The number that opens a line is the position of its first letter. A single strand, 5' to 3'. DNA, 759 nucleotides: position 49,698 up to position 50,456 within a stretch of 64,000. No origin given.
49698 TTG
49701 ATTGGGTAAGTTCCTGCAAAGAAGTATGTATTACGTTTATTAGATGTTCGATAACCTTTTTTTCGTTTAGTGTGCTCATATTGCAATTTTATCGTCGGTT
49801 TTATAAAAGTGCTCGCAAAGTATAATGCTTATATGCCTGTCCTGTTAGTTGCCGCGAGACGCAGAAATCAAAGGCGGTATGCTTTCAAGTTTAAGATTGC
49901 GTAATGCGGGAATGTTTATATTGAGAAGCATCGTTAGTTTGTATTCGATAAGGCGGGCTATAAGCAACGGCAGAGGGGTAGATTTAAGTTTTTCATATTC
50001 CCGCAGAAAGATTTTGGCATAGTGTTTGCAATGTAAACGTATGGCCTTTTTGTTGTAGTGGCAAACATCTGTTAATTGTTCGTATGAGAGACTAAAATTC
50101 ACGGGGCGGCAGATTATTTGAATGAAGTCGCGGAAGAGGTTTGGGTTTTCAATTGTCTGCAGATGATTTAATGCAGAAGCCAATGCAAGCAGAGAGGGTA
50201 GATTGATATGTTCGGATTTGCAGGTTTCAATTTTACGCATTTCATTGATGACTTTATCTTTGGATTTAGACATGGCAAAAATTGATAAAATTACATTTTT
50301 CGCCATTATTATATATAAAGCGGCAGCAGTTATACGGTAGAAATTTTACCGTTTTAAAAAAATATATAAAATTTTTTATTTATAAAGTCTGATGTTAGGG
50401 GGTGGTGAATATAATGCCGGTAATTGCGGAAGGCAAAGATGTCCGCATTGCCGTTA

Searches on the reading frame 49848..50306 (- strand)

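Call 72: search_protein_families(library=ncbifam, proteins=[window:49848-50306:-], max_evalue=0.1)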
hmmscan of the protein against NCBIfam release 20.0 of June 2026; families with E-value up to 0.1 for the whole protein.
window:49848-50306:- (153 aa): 0 families

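Call 73: search_protein_families(library=pfam, proteins=[window:49848-50306:-], max_evalue=0.1)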
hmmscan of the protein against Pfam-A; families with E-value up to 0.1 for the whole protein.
window:49848-50306:- (153 aa): 1 family
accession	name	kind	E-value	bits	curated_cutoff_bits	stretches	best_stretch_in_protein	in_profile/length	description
PF21295.2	Bact_transglu_N_2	-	0.068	13.9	27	0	5-83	19-81/101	Bacterial transglutaminase, N-terminal domain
